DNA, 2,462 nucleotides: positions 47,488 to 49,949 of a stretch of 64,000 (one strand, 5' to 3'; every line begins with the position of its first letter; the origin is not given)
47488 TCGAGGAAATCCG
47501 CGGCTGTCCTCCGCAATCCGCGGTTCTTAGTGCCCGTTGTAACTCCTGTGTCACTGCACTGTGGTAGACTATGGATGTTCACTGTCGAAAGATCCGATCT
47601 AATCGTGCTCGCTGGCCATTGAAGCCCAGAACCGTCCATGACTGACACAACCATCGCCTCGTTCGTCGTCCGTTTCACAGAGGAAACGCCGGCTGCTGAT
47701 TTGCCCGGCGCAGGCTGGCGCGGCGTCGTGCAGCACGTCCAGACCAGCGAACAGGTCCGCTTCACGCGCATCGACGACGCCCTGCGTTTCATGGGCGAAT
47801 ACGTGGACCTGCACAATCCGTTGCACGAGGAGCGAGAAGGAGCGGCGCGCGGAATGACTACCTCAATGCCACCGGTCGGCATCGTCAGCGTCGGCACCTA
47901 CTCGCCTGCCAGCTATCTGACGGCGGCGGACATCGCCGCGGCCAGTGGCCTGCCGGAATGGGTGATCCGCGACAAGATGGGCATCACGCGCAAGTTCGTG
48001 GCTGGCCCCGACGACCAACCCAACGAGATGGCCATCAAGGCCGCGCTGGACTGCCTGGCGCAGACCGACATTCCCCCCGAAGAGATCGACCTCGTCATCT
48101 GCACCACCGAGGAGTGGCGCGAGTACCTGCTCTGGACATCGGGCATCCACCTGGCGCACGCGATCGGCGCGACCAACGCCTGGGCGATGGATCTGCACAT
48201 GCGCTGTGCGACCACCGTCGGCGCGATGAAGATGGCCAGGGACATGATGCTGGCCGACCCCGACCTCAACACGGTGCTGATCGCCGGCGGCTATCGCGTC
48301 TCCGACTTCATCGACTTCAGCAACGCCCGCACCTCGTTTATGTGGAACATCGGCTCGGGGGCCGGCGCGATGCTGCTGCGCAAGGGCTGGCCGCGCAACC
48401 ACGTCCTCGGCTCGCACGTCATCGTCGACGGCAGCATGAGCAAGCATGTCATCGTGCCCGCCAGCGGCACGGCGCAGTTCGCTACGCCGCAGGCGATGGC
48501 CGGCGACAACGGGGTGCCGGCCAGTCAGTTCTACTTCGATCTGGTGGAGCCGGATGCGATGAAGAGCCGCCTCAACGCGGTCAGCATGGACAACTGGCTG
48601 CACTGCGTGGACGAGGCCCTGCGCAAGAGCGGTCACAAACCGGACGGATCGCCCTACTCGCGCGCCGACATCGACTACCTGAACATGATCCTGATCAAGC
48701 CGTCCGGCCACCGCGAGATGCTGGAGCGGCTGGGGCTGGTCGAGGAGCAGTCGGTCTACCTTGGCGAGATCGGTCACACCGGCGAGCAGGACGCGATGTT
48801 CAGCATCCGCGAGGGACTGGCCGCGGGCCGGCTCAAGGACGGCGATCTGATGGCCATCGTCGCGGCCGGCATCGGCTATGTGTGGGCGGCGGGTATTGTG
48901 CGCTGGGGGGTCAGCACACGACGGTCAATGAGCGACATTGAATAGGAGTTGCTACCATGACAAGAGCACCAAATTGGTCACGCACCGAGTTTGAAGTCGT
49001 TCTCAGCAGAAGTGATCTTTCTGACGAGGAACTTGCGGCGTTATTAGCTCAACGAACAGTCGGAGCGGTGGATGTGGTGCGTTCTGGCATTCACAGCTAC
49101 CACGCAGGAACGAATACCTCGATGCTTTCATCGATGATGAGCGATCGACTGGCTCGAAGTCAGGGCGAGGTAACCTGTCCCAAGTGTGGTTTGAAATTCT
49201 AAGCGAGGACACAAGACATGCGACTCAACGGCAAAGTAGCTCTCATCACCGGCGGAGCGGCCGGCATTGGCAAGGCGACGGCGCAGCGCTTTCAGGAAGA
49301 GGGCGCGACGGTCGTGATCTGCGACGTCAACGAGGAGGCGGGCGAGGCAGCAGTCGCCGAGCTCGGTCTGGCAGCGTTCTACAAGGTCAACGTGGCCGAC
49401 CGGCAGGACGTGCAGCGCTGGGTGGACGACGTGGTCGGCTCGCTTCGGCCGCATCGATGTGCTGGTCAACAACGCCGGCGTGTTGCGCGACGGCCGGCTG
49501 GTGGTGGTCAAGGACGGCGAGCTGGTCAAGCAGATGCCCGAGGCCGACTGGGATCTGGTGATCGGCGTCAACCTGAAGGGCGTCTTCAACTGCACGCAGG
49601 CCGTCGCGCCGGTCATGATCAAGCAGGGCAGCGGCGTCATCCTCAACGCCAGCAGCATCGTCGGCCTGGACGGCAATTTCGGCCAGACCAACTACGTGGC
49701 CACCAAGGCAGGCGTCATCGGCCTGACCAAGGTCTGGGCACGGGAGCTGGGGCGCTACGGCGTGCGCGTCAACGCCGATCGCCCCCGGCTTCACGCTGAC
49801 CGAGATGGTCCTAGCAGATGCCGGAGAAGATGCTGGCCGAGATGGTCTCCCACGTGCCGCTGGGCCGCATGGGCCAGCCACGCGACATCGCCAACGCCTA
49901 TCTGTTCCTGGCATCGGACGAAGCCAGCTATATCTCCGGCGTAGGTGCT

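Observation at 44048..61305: SARP/STAND-regulated acyl-chain cluster with two atypical KASIII, two AMP-ligases, a FabG-like reductase and three hydrolases; possible head-to-head condensation or alkyl-metabolite pathway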

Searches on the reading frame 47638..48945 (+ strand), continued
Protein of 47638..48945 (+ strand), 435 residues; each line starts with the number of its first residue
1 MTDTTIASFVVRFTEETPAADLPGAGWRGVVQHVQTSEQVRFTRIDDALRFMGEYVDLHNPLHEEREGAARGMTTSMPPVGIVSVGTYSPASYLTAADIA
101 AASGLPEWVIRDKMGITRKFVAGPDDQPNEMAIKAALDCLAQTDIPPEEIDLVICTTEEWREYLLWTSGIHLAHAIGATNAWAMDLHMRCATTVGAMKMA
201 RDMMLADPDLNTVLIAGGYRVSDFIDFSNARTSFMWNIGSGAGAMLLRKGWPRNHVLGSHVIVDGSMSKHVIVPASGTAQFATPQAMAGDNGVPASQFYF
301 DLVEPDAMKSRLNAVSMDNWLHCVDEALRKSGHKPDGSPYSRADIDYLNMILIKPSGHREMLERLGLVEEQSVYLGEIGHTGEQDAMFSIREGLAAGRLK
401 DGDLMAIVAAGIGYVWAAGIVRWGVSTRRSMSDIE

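Call 47: list_cluster_members(proteins=[P0132, P0136, P0138, P0140, P0141, P0143, P0146, P0148, P0150, P0152])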
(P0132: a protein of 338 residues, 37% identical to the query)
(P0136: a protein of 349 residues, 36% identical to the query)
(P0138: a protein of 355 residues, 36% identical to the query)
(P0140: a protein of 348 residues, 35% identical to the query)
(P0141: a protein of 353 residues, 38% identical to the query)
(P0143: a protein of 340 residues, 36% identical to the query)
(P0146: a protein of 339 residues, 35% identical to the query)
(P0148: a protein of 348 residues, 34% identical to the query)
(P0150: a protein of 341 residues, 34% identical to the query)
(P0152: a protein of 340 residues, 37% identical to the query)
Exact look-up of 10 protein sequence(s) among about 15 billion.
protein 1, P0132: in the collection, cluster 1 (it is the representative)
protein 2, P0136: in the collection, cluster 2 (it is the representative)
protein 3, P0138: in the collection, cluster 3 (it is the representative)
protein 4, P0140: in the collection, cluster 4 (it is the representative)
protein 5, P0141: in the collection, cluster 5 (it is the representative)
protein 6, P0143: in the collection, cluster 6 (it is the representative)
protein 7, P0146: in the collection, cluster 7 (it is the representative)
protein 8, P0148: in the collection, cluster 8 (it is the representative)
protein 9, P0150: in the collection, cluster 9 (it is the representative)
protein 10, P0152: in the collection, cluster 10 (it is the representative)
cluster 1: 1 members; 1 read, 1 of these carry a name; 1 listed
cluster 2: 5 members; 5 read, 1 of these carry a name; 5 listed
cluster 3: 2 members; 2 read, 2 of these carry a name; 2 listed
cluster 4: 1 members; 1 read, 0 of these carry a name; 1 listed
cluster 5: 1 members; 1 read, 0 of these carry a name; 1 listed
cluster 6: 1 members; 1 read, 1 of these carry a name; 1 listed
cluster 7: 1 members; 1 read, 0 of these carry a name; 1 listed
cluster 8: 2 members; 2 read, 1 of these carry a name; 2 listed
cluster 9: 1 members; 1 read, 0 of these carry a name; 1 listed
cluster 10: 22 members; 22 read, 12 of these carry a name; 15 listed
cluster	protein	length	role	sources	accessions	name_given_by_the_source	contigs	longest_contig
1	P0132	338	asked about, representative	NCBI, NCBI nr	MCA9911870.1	MAG: 3-oxoacyl-ACP synthase [Anaerolineae bacterium] | 3-oxoacyl-ACP synthase [Anaerolineae bacterium]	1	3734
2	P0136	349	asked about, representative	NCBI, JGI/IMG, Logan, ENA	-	3-oxoacyl-[acyl-carrier-protein] synthase-3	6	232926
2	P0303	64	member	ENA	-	-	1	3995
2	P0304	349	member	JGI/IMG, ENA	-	-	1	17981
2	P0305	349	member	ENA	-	-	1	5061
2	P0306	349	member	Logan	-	-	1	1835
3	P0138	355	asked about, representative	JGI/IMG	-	3-oxoacyl-[acyl-carrier-protein] synthase-3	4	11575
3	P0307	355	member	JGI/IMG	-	3-oxoacyl-[acyl-carrier-protein] synthase-3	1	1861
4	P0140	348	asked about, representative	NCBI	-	-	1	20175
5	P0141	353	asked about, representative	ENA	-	-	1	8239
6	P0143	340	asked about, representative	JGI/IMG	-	3-oxoacyl-[acyl-carrier-protein] synthase-3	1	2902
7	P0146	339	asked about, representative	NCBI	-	-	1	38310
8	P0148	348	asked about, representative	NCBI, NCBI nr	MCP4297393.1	MAG: 3-oxoacyl-ACP synthase [Proteobacteria bacterium] | 3-oxoacyl-ACP synthase [Pseudomonadota bacterium]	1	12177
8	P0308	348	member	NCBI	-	-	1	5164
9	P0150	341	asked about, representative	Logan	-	-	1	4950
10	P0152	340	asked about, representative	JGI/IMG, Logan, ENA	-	-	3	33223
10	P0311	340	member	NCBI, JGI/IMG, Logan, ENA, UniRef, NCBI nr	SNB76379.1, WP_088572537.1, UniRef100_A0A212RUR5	3-oxoacyl-ACP synthase [Thermoflexus hugenholtzii] | 3-oxoacyl-[acyl-carrier-protein] synthase III | 3-oxoacyl-[acyl-carrier-protein] synthase-3 n=1 Tax=Thermoflexus hugenholtzii JAD2 ...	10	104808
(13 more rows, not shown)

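Call 48: find_encoding_contigs(protein=P0311, flank=10000, max_places=1)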
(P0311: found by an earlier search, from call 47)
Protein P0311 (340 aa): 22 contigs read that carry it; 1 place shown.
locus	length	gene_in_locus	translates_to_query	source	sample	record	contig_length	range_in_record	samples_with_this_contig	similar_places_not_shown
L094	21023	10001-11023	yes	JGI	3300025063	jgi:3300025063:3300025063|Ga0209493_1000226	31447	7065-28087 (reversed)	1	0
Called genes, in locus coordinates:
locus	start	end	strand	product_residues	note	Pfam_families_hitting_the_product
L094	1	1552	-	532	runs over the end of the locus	PF20656:MS_N, PF01274:MS_TIM-barrel, PF20659:MS_C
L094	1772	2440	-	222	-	PF00072:Response_reg, PF08281:Sigma70_r4_2, PF00196:GerE, PF13936:HTH_38 (weak)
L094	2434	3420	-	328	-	PF07730:HisKA_3, PF02518:HATPase_c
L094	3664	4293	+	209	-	PF00440:TetR_N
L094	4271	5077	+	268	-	PF00561:Abhydrolase_1, PF12146:Hydrolase_4, PF12697:Abhydrolase_6, PF00326:Peptidase_S9 (faint), PF08386:Abhydrolase_4 (faint)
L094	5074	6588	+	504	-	PF00501:AMP-binding, PF13193:AMP-binding_C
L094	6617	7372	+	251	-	PF00106:adh_short, PF08659:KR (weak), PF13561:adh_short_C2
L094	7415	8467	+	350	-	PF00561:Abhydrolase_1, PF12146:Hydrolase_4, PF12697:Abhydrolase_6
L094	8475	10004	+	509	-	PF00501:AMP-binding, PF13193:AMP-binding_C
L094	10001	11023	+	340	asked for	PF08545:ACP_syn_III, PF08541:ACP_syn_III_C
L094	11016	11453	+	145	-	PF01575:MaoC_dehydratas, PF13452:FAS1_DH_region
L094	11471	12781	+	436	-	PF13433:Peripla_BP_5, PF13458:Peripla_BP_6, PF01094:ANF_receptor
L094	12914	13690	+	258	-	PF00005:ABC_tran, PF13304:AAA_21 (weak), PF12399:BCA_ABC_TP_C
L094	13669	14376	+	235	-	PF00005:ABC_tran, PF13304:AAA_21 (faint)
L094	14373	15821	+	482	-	PF02653:BPD_transp_2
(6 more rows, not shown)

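Call 49: find_encoding_contigs(protein=P0136, flank=10000, max_places=1)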
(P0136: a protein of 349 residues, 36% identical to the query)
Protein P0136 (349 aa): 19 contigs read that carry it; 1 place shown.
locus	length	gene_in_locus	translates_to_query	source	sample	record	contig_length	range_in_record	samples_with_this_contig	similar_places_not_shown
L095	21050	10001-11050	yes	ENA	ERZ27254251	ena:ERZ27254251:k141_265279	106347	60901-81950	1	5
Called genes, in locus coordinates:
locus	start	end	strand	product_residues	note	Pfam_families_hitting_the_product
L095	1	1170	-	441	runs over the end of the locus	PF08486:SpoIID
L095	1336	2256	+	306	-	PF01656:CbiA, PF13614:AAA_31 (weak)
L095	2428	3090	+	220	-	PF00226:DnaJ (faint), PF13413:HTH_25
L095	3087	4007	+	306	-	PF12146:Hydrolase_4, PF00561:Abhydrolase_1, PF12697:Abhydrolase_6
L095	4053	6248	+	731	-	PF13188:PAS_8 (weak), PF13426:PAS_9, PF00989:PAS (weak), PF08448:PAS_4, PF13426:PAS_9, PF00989:PAS, PF13426:PAS_9, PF00990:GGDEF, +4 more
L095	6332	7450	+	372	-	PF00149:Metallophos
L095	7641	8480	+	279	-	PF01575:MaoC_dehydratas, PF13452:FAS1_DH_region (faint), PF01575:MaoC_dehydratas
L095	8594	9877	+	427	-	PF00440:TetR_N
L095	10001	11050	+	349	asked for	PF08545:ACP_syn_III, PF08541:ACP_syn_III_C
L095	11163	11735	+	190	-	PF02525:Flavodoxin_2 (weak), PF03358:FMN_red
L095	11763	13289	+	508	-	PF00501:AMP-binding, PF13193:AMP-binding_C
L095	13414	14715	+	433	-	PF13433:Peripla_BP_5, PF13458:Peripla_BP_6, PF01094:ANF_receptor (faint)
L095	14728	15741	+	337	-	PF02653:BPD_transp_2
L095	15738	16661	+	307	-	PF02653:BPD_transp_2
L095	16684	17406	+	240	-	PF00005:ABC_tran, PF12399:BCA_ABC_TP_C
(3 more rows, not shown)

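Call 65: predict_structure(alignment_id=A4)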
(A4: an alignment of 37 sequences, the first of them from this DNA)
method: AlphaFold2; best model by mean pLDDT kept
length: 363 residues; sequences in the alignment: 37
mean_pLDDT: 81.7   pTM: 0.85
mean pLDDT of the five models: 81.7, 79.2, 73.1, 69.8, 48.7
residues with pLDDT >= 90: 172; 70-90: 116; 50-70: 36; < 50: 39
segments of 3 or more residues with pLDDT < 50: 1-3, 88-94, 203-216, 218-221, 355-363
pLDDT, mean of each block of 10 residues (from residue 1): 73 93 91 90 85 81 97 97 72 65 96 86 94 95 87 69 80 96 94 74 42 43 54 74 84 96 92 89 81 92 79 90 92 86 90 56 32
secondary structure, 60 per line:
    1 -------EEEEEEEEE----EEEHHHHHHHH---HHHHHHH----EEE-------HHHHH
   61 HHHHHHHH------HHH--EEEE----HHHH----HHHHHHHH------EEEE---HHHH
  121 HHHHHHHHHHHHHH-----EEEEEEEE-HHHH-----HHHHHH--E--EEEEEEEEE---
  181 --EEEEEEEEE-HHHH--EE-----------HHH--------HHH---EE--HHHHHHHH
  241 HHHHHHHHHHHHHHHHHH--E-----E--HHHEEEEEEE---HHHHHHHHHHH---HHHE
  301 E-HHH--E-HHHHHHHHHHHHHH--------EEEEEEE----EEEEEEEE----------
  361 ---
elements in order: E8-16 E21-23 H24-31 H35-41 E46-48 H56-68 E80-83 H88-91 H96-103 E110-113 H117-134 E140-147 H149-152 H158-163 E169-177 E183-191 H193-196 H233-258 E273-279 H283-293 H310-323 E332-338 E343-350

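Call 67: fold_search(model_id=the predicted structure, library=pdb)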
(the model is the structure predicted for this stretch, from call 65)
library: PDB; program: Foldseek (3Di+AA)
matches with E <= 10: 1413; with E <= 0.001: 1036
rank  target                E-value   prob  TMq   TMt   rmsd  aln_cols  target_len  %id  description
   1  4dfe_B                7.6e-27  1.00  0.76  0.85   3.6       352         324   24  Crystal structure of 3-oxoacyl-[acyl-carrier-protein] synthase III from Burkholderia xenovorans (released 2012-02-08)
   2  2ebd_A                8.7e-27  1.00  0.76  0.89   3.1       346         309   20  Crystal structure of 3-oxoacyl-[acyl-carrier-protein] synthase III from Aquifex aeolicus VF5 (released 2007-08-14)
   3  4dfe_D                9.8e-27  1.00  0.77  0.85   3.5       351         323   24  Crystal structure of 3-oxoacyl-[acyl-carrier-protein] synthase III from Burkholderia xenovorans (released 2012-02-08)
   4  4dfe_A                1.3e-26  1.00  0.77  0.86   3.5       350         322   24  Crystal structure of 3-oxoacyl-[acyl-carrier-protein] synthase III from Burkholderia xenovorans (released 2012-02-08)
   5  8vd9                  1.3e-26  1.00  0.77  0.88   2.9       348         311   23  Crystal structure of Bacillus subtilis FabHA, beta-ketoacyl carrier protein synthase III (released 2024-02-14)
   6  2ebd_B                1.3e-26  1.00  0.76  0.89   3.4       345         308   20  Crystal structure of 3-oxoacyl-[acyl-carrier-protein] synthase III from Aquifex aeolicus VF5 (released 2007-08-14)
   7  3il3                  2.2e-26  1.00  0.76  0.87   3.3       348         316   19  Structure of Haemophilus influenzae FabH (released 2009-08-25)
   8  3il7_A                4.0e-26  1.00  0.77  0.88   2.9       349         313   21  Crystal structure of S. aureus FabH (released 2009-08-25)
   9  8vdb_A                6.6e-26  1.00  0.77  0.85   4.6       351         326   17  Crystal structure of Bacillus subtilis FabHB, beta-ketoacyl carrier protein synthase III (released 2024-02-14)
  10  4x0o_A                8.5e-26  1.00  0.77  0.78   3.9       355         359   22  Beta-ketoacyl-(acyl carrier protein) synthase III-2 (FabH2) from Vibrio cholerae soaked with Acetyl-CoA (released 2014-12-03)
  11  9w96_A                9.0e-26  1.00  0.78  0.86   3.9       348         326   22  Crystal structure of BioZ C115S from Agrobacterium tumefaciens in complex with galutaryl-CoA (released 2025-10-29)
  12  4x0o_H                1.0e-25  1.00  0.77  0.78   3.8       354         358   21  Beta-ketoacyl-(acyl carrier protein) synthase III-2 (FabH2) from Vibrio cholerae soaked with Acetyl-CoA (released 2014-12-03)
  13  1zow_A                1.2e-25  1.00  0.77  0.89   3.0       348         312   21  Crystal Structure of S. aureus FabH, beta-ketoacyl carrier protein synthase III (released 2005-08-09)
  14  1hn9_A                1.4e-25  1.00  0.77  0.87   3.8       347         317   20  CRYSTAL STRUCTURE OF BETA-KETOACYL-ACP SYNTHASE III (released 2000-12-27)
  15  6x7r                  1.5e-25  1.00  0.77  0.87   3.7       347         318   20  E. coli beta-ketoacyl-[acyl carrier protein] synthase III (FabH) in complex with oxa(dethia)-coenzyme A (released 2021-06-02)
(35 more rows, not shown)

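Call 86: search_solved_structures(query=L001:7454-8989:+, max_evalue=1e-30)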
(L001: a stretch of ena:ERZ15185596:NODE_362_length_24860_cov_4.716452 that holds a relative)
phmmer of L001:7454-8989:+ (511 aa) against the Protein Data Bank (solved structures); distinct sequences matched with E-value up to 1e-30: 101 (the best 60 are shown).
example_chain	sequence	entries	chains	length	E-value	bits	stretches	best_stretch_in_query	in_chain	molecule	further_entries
8weu_A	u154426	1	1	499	8.7e-110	371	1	9-505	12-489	Fatty-acyl-CoA synthase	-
8wev_A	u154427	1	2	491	9.5e-110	370.9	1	9-505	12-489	Feruloyl-CoA Synthetase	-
3r44_A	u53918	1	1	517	4.2e-96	325.9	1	6-503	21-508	fatty acyl CoA synthetase FADD13 (FATTY-ACYL-CoA SYNTHETASE)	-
8r2q_A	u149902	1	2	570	2.2e-91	310.3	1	15-505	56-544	Probable fatty-acid-CoA ligase FadD5 (Fatty-acid-CoA synthetase) (Fatty-acid-CoA synthase)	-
3ivr_A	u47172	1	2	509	5.6e-85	289.2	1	4-504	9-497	Putative long-chain-fatty-acid CoA ligase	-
4gxq_A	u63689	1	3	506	9.5e-84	285.1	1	18-503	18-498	Malonyl CoA synthetase, Benzoate-CoA ligase Chimeric protein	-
4fuq_A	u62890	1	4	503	2.4e-83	283.8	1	18-503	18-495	Malonyl CoA synthetase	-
4fut_A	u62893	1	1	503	1.7e-82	281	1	18-503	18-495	Malonyl CoA synthetase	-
4gxr_A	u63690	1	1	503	1.8e-82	280.9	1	18-503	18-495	Malonyl CoA synthetase, Benzoate-CoA ligase Chimeric protein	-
8r2r_A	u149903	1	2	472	7.5e-71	242.6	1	15-431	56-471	Probable fatty-acid-CoA ligase FadD5 (Fatty-acid-CoA synthetase) (Fatty-acid-CoA synthase)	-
8ivi_A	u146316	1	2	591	3e-67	230.7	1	27-511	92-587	Medium/long-chain-fatty-acid--CoA ligase FadD8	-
5x8f_A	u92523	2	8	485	4.2e-67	230.2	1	7-503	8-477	2-succinylbenzoate--CoA ligase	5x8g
5buq_A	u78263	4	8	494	4.5e-67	230.1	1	7-503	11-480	2-succinylbenzoate--CoA ligase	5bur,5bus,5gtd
1ult_A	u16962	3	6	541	1.2e-66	228.7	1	5-504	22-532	long chain fatty acid-CoA ligase | long-chain-fatty-acid-CoA synthetase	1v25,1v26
2qvx_X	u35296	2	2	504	7.5e-65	222.8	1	11-502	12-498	4-Chlorobenzoate CoA Ligase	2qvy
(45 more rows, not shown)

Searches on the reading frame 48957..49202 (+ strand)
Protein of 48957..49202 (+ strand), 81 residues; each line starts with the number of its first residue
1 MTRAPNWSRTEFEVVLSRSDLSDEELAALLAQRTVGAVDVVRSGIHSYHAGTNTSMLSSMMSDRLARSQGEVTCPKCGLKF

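Call 62: search_protein_families(library=pfam, proteins=[window:48957-49202:+], max_evalue=0.001)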
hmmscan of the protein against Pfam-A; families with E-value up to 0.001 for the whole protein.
window:48957-49202:+ (81 aa): 0 families

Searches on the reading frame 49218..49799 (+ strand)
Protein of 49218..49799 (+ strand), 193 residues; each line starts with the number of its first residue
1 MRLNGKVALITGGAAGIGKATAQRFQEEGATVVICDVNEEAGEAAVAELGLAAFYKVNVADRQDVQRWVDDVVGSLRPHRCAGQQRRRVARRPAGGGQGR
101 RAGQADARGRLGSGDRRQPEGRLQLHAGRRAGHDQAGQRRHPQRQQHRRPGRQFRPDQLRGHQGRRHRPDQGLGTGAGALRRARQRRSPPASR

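Call 4: search_protein_families(library=pfam, proteins=[window:49218-49799:+], max_evalue=0.01)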
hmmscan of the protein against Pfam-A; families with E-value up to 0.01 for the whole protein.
window:49218-49799:+ (193 aa): 4 families
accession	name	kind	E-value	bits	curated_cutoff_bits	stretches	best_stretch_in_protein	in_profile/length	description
PF00106.31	adh_short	-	1.7e-15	57.4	26.6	1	6-75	1-74/195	short chain dehydrogenase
PF13561.12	adh_short_C2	-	9.8e-12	45.4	27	1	13-74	1-67/236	Enoyl-(Acyl carrier protein) reductase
PF01370.27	Epimerase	-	4.4e-05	23.5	20.9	1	8-72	1-63/240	NAD dependent epimerase/dehydratase family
PF08659.16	KR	-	0.0035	17.7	22.6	1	8-73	3-76/180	KR domain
